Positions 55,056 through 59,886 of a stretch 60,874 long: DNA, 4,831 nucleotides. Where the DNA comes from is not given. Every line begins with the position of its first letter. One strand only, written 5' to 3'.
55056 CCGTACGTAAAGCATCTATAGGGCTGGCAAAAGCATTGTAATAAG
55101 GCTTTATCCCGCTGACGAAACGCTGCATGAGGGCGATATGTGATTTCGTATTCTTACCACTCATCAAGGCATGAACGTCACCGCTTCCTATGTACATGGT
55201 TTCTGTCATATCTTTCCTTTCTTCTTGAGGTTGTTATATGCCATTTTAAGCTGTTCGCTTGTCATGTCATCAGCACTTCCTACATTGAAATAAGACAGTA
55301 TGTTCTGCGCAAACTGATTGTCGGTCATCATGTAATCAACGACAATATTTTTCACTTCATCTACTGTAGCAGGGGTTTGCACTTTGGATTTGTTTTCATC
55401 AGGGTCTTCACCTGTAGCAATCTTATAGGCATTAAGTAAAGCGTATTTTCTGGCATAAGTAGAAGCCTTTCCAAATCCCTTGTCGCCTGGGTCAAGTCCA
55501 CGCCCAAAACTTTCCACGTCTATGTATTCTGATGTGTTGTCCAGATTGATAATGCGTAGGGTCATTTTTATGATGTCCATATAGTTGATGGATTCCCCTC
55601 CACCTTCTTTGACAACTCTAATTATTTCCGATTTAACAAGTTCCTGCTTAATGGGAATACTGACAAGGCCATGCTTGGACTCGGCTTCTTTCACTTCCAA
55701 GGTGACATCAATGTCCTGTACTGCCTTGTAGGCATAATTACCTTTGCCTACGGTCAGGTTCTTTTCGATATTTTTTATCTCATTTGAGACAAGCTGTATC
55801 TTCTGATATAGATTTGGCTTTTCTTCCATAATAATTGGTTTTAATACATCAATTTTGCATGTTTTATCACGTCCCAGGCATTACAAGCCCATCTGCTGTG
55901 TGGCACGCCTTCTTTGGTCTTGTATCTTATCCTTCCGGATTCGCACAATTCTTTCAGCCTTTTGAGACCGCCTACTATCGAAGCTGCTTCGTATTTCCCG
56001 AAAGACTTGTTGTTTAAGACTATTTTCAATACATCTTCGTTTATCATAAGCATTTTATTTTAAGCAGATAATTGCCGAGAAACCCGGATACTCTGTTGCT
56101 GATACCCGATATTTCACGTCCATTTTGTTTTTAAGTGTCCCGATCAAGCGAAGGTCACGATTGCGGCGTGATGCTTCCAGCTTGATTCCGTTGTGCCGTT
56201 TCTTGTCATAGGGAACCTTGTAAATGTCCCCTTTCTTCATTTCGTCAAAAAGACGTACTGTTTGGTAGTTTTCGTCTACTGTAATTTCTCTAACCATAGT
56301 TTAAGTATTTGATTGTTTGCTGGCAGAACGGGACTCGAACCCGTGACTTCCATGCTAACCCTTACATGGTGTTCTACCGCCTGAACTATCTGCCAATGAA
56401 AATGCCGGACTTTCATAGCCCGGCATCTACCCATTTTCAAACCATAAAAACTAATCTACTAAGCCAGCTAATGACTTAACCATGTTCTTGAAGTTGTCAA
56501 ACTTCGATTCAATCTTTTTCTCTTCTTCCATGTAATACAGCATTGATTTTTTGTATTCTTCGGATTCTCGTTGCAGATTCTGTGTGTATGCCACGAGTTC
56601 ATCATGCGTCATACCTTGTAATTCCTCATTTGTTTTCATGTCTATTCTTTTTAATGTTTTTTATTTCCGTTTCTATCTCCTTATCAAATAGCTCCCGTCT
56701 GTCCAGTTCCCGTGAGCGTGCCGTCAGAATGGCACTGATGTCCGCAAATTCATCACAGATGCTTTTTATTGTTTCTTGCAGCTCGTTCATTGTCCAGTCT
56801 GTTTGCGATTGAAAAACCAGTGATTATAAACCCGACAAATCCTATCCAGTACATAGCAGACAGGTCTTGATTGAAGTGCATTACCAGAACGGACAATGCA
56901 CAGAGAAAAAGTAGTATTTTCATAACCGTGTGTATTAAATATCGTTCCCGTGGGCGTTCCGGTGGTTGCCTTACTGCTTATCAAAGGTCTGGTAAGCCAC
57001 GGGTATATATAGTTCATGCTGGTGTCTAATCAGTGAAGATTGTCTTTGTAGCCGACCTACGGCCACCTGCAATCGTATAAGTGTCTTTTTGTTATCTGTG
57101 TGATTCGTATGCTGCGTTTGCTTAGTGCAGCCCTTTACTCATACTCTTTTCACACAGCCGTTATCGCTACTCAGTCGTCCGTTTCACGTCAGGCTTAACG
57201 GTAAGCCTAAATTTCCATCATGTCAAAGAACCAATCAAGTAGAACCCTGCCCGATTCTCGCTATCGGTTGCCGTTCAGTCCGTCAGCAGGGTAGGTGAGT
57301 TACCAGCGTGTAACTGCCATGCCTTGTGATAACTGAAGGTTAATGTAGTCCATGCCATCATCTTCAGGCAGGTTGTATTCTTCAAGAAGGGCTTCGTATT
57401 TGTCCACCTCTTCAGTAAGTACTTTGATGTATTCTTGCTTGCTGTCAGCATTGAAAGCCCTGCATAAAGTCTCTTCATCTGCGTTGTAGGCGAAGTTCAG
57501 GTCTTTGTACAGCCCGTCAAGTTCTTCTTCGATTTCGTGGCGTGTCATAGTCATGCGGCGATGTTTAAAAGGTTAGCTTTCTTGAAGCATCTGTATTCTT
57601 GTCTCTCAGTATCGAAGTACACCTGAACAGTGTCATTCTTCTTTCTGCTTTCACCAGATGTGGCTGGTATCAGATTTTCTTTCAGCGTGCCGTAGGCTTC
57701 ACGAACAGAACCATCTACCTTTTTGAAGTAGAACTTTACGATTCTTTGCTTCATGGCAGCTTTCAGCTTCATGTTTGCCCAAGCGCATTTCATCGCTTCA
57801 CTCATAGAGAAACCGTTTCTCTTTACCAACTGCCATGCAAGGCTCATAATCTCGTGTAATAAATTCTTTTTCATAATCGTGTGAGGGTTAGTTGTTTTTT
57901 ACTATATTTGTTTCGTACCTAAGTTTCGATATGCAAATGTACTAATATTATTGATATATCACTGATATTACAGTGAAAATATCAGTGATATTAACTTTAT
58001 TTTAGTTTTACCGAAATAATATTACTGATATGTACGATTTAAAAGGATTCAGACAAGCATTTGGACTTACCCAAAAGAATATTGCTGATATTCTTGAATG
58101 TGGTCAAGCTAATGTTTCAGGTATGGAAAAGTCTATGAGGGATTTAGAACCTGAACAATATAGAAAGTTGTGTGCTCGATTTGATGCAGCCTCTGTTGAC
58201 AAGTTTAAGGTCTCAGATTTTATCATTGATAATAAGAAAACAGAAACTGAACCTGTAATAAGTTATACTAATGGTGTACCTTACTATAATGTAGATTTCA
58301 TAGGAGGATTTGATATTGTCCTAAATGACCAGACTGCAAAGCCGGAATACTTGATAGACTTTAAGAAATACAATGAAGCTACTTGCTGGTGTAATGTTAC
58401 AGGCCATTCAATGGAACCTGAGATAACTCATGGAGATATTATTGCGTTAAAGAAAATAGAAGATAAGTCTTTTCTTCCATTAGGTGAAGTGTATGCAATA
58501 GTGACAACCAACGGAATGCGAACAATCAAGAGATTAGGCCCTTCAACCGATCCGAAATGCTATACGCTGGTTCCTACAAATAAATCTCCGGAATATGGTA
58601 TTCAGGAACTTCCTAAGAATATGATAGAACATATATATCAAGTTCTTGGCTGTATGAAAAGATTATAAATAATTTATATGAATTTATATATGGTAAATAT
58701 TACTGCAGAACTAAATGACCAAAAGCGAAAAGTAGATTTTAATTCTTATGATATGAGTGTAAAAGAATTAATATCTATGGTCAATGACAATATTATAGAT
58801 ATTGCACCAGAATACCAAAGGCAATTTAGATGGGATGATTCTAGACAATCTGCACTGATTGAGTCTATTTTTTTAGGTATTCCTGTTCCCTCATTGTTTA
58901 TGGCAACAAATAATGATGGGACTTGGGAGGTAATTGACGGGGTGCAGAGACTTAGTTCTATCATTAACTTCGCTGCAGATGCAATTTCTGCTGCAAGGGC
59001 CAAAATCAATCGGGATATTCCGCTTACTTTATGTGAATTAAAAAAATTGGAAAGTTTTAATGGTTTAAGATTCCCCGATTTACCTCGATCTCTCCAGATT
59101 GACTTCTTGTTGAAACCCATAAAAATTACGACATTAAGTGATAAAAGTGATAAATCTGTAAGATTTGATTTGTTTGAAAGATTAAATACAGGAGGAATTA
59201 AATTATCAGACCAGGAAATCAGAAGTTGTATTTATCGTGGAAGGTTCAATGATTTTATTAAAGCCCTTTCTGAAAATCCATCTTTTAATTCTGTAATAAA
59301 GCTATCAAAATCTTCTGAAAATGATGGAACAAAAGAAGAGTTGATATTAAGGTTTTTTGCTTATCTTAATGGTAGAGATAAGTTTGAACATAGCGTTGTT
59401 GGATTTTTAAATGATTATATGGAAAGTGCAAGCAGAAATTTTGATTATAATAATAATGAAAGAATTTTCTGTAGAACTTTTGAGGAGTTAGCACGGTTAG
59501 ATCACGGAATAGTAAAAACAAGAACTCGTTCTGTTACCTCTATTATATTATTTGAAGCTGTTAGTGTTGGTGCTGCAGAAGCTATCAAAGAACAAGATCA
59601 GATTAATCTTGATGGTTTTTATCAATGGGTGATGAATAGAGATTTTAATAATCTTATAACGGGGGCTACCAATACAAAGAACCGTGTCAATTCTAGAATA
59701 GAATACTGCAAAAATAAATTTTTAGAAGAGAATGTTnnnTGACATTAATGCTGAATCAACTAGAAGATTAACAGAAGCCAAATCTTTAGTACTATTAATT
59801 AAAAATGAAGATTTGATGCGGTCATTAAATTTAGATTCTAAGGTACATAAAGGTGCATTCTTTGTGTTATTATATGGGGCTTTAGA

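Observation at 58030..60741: Lysogen-expressed cI-DUF262-HEPN-lipoprotein operon at attR (rexAB-like position)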

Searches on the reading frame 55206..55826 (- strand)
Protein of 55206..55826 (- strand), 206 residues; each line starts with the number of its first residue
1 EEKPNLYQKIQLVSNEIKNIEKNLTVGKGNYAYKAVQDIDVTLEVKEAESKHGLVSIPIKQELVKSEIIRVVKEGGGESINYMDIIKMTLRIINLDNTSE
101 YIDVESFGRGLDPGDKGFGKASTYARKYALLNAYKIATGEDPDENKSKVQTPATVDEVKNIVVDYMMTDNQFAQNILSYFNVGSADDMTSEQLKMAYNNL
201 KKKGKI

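Call 51: search_protein_families(library=pfam, proteins=[window:55206-55826:-], max_evalue=0.001)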
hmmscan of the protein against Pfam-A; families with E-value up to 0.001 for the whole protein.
window:55206-55826:- (206 aa): 1 family
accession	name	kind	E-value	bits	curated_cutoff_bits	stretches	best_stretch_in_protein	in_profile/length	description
PF04404.17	ERF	-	1.4e-16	61.3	25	1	7-151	2-133/153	ERF superfamily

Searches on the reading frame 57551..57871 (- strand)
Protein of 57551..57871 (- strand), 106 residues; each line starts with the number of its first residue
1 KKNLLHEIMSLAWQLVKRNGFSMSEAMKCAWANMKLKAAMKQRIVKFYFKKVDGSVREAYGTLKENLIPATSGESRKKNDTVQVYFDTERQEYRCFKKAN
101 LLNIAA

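Call 51: search_protein_families(library=pfam, proteins=[window:57551-57871:-], max_evalue=0.001)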
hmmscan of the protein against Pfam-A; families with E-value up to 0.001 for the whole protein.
window:57551-57871:- (106 aa): 1 family
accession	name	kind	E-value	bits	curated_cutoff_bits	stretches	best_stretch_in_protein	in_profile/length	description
PF10902.13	WYL_2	-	1e-24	87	26.7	1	34-102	2-74/74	WYL_2, Sm-like SH3 beta-barrel fold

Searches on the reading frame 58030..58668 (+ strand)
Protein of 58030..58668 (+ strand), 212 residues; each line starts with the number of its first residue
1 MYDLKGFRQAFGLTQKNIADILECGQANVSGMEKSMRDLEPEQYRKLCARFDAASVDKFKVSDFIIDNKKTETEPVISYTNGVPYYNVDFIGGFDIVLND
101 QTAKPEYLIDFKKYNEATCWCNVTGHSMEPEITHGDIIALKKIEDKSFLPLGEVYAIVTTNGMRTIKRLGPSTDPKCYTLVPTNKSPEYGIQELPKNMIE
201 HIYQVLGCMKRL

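Call 3: search_protein_families(library=pfam, proteins=[window:58030-58668:+], max_evalue=1)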
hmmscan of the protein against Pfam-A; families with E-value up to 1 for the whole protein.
window:58030-58668:+ (212 aa): 4 families
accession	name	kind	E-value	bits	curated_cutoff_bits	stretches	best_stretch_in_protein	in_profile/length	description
PF00717.28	Peptidase_S24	-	3.6e-11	43.2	23.3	1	102-196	22-105/116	Peptidase S24-like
PF01381.28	HTH_3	-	0.0074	16.7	23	1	5-52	2-49/55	Helix-turn-helix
PF13560.12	HTH_31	-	0.021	15.6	27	1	4-53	6-56/64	Helix-turn-helix domain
PF13744.12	HTH_37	-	0.27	11.5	27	1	6-34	25-53/80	Helix-turn-helix domain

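Call 4: search_protein_families(library=padloc, proteins=[window:58030-58668:+], max_evalue=1)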
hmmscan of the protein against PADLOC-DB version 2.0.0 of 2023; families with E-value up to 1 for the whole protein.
window:58030-58668:+ (212 aa): 3 families
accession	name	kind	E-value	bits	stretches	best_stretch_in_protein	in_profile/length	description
PDLC03951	RmrA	-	0.00042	17.4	1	4-53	13-62/400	-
PDLC02926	HTH_VI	-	0.0014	16.8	1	4-52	6-54/92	-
PDLC03953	RmrA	-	0.0057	13.9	1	4-48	10-54/373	-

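Call 5: search_protein_families(library=ncbifam, proteins=[window:58030-58668:+], max_evalue=1)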
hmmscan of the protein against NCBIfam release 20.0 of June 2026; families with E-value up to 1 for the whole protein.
window:58030-58668:+ (212 aa): 16 families
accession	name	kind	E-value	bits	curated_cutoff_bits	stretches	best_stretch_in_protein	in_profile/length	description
TIGR02227.1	sigpep_I_bact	equivalog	0.00021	21.2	47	1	120-157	22-60/162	signal peptidase I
NF003057.0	PRK03975.1-5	subfamily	0.00028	20.6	168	1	11-36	19-44/134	putative transcriptional regulator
NF005755.0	PRK07579.1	equivalog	0.0014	18.5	238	1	123-164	117-158/245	dTDP-4-amino-4,6-dideoxyglucose formyltransferase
TIGR02228.1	sigpep_I_arch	equivalog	0.0018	18.2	51.85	1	120-154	35-66/158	signal peptidase I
TIGR02754.1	sod_Ni_protease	equivalog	0.0027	18.2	63.25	1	121-174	1-57/90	nickel-type superoxide dismutase maturation protease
NF007621.2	PRK10276.1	subfamily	0.0035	17.4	110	1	114-186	25-92/115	translesion error-prone DNA polymerase V autoproteolytic subunit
NF046067.1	SigPepSipWBacil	equivalog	0.0049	16.5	190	1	123-159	43-79/189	signal peptidase I SipW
TIGR03070.1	couple_hipB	subfamily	0.014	15.3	71.65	1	5-35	8-38/58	type II toxin-antitoxin system Y4mF family antitoxin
NF003056.0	PRK03975.1-4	equivalog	0.021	14.7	115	1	10-35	19-44/145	putative transcriptional regulator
NF053597.1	EnfR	exception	0.025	14.7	260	1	9-35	15-41/142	transcriptional factor EnfR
TIGR00721.1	tfx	subfamily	0.03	14.2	60.25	1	11-35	20-44/137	Tfx family DNA-binding protein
NF003055.0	PRK03975.1-2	equivalog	0.036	13.8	122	1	12-38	24-50/140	putative transcriptional regulator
TIGR03830.1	CxxCG_CxxCG_HTH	subfamily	0.037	13.8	61.8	1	3-35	69-101/127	type II TA system antitoxin MqsA family protein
NF003054.0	PRK03975.1-1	equivalog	0.14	12.1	239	1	12-38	51-77/171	putative transcriptional regulator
NF048000.1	ECH1013_TF_S24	equivalog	0.17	11.8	300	1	121-170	116-162/204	ECH_1013 family putative transcriptional regulator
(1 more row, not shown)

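Call 6: search_protein_families(library=phrogs, proteins=[window:58030-58668:+], max_evalue=0.1)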
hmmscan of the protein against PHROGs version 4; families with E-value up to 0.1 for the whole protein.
window:58030-58668:+ (212 aa): 11 families
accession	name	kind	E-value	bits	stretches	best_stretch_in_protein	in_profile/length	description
phrog_4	-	transcription regulation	1.2e-18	68.3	1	8-210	144-337/400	transcriptional repressor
phrog_6201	-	transcription regulation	8.2e-08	33.2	1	106-198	15-101/121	CI-like repressor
phrog_7950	-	transcription regulation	7.9e-06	26.9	1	3-47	11-60/68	transcriptional repressor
phrog_6831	-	transcription regulation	0.00078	20.4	1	10-34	16-40/68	transcriptional regulator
phrog_8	-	transcription regulation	0.028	14.9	1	4-51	81-128/346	transcriptional regulator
phrog_2328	-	transcription regulation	0.044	14.6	1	4-42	20-58/128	transcriptional repressor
phrog_1373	-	transcription regulation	0.05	14.6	1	8-54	72-118/166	transcriptional regulator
phrog_3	-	transcription regulation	0.054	14.2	1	4-121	93-185/430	transcriptional repressor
phrog_1124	-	transcription regulation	0.062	13.9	1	7-52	16-60/177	transcriptional regulator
phrog_7241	-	transcription regulation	0.077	14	0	5-49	67-111/122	transcriptional regulator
phrog_2439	-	transcription regulation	0.092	12.6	0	4-52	12-60/367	transcriptional regulator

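Call 72: search_protein_families(library=pfam, alignment_id=A5, max_evalue=0.001)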
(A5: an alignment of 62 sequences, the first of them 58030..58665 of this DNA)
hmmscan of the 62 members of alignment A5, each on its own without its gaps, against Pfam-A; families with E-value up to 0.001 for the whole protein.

A. member 1, window:58030-58665:+ (212 aa): 1 family
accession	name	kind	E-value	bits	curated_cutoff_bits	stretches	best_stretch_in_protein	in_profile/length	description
PF00717.28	Peptidase_S24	-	3.6e-11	43.2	23.3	1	102-196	22-105/116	Peptidase S24-like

B. families by the number of members that match (of 62 scanned): 26 families (the first 25 are shown)
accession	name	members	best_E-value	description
PF00717.28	Peptidase_S24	26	1.4e-21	Peptidase S24-like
PF01381.28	HTH_3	17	2.1e-14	Helix-turn-helix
PF12844.13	HTH_19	9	7.6e-08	Helix-turn-helix domain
PF00145.23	DNA_methylase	8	9.1e-62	C-5 cytosine-specific DNA methylase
PF13560.12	HTH_31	7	4.6e-09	Helix-turn-helix domain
PF05069.18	Phage_tail_S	6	3.8e-39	Phage virion morphogenesis family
PF13443.12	HTH_26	4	8.8e-10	Cro/C1-type HTH DNA-binding domain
PF05840.19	Phage_GPA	3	2.7e-106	Bacteriophage replication gene A protein (GPA)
PF07022.19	Phage_CI_repr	3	1.4e-29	Bacteriophage CI repressor helix-turn-helix domain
PF16452.10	Phage_CI_C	3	5.5e-15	Bacteriophage CI repressor C-terminal domain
PF23343.2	REP_ORF2-G2P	3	8.2e-08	Replication-associated protein ORF2/G2P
PF03796.21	DnaB_C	2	6.9e-64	DnaB-like helicase C terminal domain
PF00772.26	DnaB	2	4.1e-28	DnaB-like helicase N terminal domain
PF13481.12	AAA_25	2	3.2e-07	AAA domain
PF22495.2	HTH_92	2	4e-05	RsaL-like HTH domain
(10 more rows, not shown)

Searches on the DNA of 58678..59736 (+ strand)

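Call 32: search_dna_similar(query=L056:6004-7706:+, collection=ecoli_genomes, mode=distant, max_rows=10)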
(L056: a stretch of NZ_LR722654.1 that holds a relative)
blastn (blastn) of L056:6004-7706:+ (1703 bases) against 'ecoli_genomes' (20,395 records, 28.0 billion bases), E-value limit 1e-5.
No match.
